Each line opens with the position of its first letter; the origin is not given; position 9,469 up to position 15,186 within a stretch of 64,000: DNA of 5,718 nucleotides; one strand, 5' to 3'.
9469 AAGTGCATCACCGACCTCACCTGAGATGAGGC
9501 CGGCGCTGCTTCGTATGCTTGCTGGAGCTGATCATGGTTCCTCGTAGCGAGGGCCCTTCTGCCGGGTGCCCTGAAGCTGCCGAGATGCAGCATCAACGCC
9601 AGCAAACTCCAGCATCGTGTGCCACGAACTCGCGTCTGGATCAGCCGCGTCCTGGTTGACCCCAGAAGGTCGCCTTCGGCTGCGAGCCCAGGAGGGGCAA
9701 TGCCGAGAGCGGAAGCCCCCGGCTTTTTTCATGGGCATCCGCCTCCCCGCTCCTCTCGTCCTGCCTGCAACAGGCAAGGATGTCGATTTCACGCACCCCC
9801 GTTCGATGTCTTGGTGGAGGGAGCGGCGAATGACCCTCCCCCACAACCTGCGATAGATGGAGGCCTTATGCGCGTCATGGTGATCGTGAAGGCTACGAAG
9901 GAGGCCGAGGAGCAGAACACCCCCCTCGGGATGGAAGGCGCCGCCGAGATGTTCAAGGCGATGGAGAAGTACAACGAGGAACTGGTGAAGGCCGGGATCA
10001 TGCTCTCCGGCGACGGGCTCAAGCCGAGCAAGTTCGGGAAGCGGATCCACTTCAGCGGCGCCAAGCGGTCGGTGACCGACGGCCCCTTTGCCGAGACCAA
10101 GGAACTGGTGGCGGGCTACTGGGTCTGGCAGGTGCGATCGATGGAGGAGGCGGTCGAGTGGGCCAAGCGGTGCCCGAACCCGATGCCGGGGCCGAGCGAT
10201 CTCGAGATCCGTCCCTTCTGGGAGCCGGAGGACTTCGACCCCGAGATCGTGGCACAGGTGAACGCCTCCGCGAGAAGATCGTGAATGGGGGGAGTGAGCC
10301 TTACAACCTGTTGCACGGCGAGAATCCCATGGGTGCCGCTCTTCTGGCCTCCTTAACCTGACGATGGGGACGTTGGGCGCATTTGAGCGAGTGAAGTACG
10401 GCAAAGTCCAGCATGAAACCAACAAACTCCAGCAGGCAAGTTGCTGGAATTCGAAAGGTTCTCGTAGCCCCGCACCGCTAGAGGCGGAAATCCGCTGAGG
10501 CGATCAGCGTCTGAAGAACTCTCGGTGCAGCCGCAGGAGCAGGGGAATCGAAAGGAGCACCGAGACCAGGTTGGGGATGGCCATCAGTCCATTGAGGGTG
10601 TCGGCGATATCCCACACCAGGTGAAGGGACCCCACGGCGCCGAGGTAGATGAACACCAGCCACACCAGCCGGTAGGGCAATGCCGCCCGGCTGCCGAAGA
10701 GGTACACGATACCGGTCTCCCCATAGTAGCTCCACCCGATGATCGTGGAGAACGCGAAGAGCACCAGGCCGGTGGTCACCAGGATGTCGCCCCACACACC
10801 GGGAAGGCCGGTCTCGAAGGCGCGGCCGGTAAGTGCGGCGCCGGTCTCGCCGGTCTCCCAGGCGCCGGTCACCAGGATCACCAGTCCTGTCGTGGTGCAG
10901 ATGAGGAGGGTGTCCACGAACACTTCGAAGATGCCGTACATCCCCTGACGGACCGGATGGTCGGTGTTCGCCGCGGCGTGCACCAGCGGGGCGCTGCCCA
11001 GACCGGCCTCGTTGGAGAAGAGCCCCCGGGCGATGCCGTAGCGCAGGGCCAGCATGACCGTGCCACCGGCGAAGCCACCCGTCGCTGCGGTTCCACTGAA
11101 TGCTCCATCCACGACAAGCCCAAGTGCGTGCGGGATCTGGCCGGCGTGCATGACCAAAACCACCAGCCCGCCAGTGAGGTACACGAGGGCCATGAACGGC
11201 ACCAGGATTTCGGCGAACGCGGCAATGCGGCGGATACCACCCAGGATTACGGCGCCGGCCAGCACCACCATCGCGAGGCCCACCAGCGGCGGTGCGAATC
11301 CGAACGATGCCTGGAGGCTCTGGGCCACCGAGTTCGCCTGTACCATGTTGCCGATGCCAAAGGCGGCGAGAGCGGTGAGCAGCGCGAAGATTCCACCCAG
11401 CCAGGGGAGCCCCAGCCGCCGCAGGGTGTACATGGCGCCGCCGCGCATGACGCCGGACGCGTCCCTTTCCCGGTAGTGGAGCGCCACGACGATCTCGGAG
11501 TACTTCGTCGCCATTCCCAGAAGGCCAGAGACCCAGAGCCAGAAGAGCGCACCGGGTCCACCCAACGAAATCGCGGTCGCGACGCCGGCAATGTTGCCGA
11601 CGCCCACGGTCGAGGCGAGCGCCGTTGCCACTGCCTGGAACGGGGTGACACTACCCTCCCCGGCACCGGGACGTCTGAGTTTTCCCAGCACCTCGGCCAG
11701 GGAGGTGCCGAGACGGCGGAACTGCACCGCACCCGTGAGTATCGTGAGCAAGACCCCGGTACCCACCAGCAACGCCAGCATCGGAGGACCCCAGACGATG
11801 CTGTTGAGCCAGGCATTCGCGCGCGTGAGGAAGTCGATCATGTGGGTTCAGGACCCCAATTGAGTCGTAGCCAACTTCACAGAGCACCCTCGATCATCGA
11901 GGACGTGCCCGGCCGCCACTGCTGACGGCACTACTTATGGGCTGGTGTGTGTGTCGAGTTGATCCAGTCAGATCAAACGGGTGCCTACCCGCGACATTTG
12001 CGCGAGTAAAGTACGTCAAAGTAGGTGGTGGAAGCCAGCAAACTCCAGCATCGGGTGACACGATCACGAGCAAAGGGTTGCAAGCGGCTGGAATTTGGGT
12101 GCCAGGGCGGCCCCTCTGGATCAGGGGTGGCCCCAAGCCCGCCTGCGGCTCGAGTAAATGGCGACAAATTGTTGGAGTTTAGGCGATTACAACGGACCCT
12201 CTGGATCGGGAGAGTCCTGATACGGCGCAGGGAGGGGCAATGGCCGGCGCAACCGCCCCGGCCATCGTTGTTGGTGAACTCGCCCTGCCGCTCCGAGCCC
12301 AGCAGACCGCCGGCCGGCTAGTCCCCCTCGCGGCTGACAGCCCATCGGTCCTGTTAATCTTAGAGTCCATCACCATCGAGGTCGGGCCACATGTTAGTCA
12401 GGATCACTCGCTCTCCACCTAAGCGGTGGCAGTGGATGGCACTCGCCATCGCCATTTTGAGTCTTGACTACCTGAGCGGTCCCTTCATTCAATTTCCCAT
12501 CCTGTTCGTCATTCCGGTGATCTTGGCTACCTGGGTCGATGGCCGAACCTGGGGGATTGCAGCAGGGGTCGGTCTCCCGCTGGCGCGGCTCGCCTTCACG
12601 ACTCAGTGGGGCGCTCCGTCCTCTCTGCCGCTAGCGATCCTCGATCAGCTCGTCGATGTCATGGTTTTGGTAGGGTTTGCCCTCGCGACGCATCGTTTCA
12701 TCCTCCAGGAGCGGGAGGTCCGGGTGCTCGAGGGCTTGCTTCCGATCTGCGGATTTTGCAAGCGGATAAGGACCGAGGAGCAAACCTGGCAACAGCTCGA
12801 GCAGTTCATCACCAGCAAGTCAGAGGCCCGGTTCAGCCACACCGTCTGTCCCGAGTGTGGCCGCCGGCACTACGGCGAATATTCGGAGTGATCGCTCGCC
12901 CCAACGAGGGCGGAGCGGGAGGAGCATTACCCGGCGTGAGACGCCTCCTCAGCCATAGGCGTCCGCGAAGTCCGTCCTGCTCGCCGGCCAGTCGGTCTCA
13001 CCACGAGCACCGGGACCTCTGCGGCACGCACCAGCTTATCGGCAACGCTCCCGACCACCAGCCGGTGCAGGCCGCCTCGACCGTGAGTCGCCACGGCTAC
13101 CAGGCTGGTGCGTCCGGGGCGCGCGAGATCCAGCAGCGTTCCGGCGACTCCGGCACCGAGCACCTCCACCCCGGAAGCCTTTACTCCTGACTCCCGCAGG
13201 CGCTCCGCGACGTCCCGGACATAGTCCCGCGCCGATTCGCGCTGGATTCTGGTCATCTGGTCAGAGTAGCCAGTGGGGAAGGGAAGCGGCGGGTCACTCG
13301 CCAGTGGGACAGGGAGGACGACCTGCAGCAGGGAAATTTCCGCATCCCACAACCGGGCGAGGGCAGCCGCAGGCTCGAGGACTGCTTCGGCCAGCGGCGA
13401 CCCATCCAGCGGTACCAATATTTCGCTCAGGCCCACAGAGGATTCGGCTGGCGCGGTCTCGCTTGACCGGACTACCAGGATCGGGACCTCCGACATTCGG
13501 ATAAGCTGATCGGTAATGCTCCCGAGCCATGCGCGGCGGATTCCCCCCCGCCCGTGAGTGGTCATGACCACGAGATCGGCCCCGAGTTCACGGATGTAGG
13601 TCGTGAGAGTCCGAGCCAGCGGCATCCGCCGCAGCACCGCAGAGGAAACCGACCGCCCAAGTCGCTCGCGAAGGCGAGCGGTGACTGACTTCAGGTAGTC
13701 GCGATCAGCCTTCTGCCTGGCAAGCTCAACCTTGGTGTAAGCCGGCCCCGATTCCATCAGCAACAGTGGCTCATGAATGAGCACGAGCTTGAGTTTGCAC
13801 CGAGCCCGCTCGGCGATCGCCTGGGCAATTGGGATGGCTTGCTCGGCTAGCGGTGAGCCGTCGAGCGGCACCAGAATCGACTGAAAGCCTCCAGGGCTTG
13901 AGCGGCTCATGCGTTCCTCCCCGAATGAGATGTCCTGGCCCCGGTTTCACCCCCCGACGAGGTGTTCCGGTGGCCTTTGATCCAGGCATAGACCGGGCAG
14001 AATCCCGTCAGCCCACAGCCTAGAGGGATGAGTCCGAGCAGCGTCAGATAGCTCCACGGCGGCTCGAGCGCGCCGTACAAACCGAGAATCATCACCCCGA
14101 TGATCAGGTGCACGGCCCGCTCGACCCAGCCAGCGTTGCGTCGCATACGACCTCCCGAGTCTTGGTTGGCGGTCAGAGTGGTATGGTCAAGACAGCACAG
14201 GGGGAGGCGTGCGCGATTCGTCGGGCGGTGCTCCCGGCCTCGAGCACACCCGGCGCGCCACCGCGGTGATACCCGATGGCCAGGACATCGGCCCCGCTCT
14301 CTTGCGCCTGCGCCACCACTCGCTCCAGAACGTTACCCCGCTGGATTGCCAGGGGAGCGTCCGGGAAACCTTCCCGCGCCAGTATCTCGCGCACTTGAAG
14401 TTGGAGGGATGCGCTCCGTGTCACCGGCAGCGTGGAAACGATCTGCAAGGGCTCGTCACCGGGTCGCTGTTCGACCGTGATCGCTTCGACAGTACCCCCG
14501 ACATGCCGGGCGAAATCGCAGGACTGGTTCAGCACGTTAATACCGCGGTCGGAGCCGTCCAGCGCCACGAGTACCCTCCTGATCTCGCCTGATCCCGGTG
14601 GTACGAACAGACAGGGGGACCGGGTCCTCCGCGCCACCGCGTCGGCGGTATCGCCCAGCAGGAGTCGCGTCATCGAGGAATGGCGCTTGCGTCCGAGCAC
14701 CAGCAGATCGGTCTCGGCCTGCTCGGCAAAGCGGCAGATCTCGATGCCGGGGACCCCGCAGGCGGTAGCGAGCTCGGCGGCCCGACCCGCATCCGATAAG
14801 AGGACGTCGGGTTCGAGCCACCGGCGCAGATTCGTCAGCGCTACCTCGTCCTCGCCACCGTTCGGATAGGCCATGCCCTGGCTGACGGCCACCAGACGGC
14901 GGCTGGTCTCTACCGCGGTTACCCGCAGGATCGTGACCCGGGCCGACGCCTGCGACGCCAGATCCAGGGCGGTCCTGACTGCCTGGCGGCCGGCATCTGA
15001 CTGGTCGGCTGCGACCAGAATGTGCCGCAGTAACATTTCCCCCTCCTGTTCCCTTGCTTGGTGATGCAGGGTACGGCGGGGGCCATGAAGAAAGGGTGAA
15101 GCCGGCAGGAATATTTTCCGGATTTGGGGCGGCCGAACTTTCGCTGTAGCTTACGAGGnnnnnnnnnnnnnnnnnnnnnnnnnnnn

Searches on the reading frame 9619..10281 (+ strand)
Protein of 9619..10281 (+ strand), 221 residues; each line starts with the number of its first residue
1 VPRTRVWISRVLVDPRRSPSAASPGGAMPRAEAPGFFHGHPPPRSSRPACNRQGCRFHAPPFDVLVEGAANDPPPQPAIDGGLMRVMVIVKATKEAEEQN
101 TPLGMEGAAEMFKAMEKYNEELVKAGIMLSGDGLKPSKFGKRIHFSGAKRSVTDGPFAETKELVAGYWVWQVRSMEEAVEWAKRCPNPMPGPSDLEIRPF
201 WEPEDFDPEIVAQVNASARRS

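Call 35: search_protein_families(library=pfam, proteins=[window:9619-10281:+], max_evalue=0.001)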
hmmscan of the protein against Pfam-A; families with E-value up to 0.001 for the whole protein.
window:9619-10281:+ (221 aa): 1 family
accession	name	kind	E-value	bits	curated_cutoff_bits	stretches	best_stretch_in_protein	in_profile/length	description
PF03795.20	YCII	-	2.2e-16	60.5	24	1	84-200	1-94/95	YCII-related domain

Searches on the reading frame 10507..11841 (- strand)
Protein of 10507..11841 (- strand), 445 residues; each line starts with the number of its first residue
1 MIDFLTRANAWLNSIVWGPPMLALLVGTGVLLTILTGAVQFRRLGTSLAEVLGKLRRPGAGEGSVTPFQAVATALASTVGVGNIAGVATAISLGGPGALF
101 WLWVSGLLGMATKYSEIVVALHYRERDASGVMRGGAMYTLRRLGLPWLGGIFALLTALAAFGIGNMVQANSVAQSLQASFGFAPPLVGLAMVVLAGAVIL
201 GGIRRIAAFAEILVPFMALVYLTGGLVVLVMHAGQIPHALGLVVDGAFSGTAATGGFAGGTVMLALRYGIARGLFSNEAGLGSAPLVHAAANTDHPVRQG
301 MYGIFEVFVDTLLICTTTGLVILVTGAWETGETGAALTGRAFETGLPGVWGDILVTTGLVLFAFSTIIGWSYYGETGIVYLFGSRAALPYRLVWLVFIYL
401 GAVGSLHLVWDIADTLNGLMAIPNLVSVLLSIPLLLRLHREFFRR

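Call 21: search_protein_families(library=pfam, proteins=[window:10507-11841:-], max_evalue=0.001)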
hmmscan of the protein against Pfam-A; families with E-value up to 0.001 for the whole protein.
window:10507-11841:- (445 aa): 1 family
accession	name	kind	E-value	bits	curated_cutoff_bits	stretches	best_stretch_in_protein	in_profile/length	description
PF01235.23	Na_Ala_symp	-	7.7e-133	444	24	1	60-443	8-380/392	Sodium:alanine symporter family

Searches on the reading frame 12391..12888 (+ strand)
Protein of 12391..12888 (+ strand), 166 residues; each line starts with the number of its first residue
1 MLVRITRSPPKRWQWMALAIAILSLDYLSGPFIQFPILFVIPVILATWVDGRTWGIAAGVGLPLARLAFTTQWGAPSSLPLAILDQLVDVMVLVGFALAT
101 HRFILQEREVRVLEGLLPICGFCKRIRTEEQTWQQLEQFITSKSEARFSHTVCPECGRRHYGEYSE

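Call 35: search_protein_families(library=pfam, proteins=[window:12391-12888:+], max_evalue=0.001)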
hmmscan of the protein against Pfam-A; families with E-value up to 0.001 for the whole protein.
window:12391-12888:+ (166 aa): 0 families

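Call 78: search_protein_families(library=pfam, proteins=[window:12391-12888:+], max_evalue=0.1)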
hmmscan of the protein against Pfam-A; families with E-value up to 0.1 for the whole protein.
window:12391-12888:+ (166 aa): 1 family
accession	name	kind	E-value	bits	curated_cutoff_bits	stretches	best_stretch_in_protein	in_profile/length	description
PF19545.4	DUF6069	-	0.06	13.9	27.2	1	2-25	68-91/129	Family of unknown function (DUF6069)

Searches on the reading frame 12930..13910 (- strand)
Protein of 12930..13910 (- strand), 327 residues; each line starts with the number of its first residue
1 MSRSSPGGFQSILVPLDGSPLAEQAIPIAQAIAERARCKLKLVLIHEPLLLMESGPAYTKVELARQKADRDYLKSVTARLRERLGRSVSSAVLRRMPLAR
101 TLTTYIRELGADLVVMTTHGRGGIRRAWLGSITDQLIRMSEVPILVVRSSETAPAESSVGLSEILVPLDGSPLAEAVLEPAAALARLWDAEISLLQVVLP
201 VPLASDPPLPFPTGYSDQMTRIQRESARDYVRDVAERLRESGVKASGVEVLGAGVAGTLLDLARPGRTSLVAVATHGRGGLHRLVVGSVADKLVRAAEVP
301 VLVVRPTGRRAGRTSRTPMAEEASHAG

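Call 8: search_protein_families(library=pfam, proteins=[window:12930-13910:-], max_evalue=0.001)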
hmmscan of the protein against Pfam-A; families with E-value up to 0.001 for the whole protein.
window:12930-13910:- (327 aa): 1 family
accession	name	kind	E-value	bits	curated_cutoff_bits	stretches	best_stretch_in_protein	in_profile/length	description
PF00582.32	Usp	-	6.2e-49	166.6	24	2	9-148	2-141/141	Universal stress protein family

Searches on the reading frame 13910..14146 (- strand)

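Call 21: search_protein_families(library=pfam, proteins=[window:13910-14146:-], max_evalue=0.001)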
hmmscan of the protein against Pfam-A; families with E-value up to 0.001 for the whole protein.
window:13910-14146:- (79 aa): 1 family
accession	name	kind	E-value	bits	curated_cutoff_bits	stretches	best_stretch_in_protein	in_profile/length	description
PF11127.14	YgaP-like_TM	-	2.1e-12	47.4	25.3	1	1-62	1-62/66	Inner membrane protein YgaP-like, transmembrane domain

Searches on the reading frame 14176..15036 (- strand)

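Call 8: search_protein_families(library=pfam, proteins=[window:14176-15036:-], max_evalue=0.001)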
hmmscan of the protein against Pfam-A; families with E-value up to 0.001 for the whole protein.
window:14176-15036:- (287 aa): 1 family
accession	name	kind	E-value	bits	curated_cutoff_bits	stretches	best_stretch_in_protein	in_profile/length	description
PF00582.32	Usp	-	9.2e-37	127.2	24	2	4-146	3-141/141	Universal stress protein family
